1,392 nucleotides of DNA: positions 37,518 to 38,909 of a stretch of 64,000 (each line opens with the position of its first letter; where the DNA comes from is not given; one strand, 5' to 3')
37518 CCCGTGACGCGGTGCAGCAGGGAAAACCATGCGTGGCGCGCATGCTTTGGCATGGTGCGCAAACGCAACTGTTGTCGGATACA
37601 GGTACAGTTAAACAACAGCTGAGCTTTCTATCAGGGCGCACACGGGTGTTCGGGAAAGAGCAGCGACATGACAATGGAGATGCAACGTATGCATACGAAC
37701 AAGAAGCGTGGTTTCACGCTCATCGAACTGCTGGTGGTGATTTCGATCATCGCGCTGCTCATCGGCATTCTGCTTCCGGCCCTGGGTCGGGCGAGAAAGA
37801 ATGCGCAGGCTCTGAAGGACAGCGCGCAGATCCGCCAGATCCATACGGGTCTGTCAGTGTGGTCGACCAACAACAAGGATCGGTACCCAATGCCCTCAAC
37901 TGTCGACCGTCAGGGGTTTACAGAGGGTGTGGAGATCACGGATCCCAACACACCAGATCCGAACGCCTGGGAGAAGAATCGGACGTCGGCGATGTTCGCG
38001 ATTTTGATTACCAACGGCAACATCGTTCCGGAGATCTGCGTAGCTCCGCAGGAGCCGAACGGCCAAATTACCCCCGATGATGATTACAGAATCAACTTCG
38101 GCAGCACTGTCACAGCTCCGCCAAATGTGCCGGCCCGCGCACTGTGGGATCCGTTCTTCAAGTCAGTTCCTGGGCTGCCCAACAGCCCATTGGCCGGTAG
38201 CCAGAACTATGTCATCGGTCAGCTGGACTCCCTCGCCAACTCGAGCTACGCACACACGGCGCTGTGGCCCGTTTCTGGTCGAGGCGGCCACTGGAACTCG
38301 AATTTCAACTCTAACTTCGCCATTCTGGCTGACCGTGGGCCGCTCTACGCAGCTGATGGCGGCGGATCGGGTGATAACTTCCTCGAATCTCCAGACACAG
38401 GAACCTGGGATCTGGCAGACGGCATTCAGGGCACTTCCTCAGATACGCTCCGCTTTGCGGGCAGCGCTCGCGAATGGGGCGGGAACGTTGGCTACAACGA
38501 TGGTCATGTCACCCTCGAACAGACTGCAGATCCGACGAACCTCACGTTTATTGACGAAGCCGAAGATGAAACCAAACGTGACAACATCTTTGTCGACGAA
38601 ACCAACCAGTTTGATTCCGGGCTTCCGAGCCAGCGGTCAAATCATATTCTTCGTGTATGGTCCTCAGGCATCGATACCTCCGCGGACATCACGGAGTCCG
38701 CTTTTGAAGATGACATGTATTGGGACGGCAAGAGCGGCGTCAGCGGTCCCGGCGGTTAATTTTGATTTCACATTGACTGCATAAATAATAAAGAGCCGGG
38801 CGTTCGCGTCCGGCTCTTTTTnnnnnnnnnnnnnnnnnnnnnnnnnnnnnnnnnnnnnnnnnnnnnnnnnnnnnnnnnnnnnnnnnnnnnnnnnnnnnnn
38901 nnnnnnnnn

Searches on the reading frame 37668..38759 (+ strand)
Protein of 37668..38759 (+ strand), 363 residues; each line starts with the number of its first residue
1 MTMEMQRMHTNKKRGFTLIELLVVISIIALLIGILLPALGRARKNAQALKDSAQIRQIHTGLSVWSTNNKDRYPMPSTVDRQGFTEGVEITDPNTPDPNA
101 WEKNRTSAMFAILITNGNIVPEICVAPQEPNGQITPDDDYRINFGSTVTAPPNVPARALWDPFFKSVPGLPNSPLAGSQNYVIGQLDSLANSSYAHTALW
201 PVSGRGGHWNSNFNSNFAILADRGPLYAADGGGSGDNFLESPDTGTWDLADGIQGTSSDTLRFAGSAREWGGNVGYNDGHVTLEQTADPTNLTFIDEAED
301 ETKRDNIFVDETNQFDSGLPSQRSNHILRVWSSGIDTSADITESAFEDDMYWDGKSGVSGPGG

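Call 7: search_protein_families(library=ncbifam, proteins=[window:37668-38759:+], max_evalue=0.1)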
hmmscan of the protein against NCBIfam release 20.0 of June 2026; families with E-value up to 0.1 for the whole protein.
window:37668-38759:+ (363 aa): 18 families
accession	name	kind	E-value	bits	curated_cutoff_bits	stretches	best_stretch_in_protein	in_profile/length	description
TIGR01710.1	typeII_sec_gspG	equivalog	1.8e-09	37.7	88.85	1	14-103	1-84/134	type II secretion system major pseudopilin GspG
NF041013.1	T4P_ComGE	equivalog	1.5e-07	31.4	49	1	11-57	1-47/83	competence type IV pilus minor pilin ComGE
NF040999.1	pilin_ComGC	equivalog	1.9e-07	31.2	75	1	14-72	2-60/84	competence type IV pilus major pilin ComGC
TIGR02532.1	IV_pilin_GFxxxE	domain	4.1e-07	29.6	16.3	1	13-36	1-24/24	prepilin-type N-terminal cleavage/methylation domain-containing protein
TIGR01708.2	typeII_sec_gspH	equivalog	5.5e-07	29.7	80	1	14-52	2-40/169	type II secretion system minor pseudopilin GspH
NF007862.0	PRK10574.1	equivalog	1.2e-06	28.7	138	1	11-51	2-41/145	prepilin peptidase-dependent pilin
NF041775.1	typeIV_PilA_Myxo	equivalog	3e-06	27.4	400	1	11-75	8-71/214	type IV pilin protein PilA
TIGR02596.1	TIGR02596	subfamily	0.00011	22.3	70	1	16-53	1-37/196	Verru_Chthon cassette protein D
NF007800.0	PRK10506.1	equivalog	0.00012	22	158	1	9-54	4-48/163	prepilin peptidase-dependent protein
TIGR01707.1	gspI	equivalog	0.00013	22.4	44.35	1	15-52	1-38/101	type II secretion system minor pseudopilin GspI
NF041002.1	pilin_ComGF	equivalog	0.0013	18.9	80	1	14-54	2-42/139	competence type IV pilus minor pilin ComGF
NF047828.1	T3SSXpsI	equivalog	0.0045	17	150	1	13-52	1-40/132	type II secretion system protein XpsI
NF040982.1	ComGD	equivalog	0.0085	16.5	70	1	13-36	1-23/139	competence type IV pilus minor pilin ComGD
NF038304.1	EPS_HpsC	equivalog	0.014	15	200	1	6-33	12-40/318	hormogonium polysaccharide secretion pseudopilin HpsC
NF046005.2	near_gluc_PtsG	equivalog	0.021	15.1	45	0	21-69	6-61/85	MPN207a family PTS transporter accessory protein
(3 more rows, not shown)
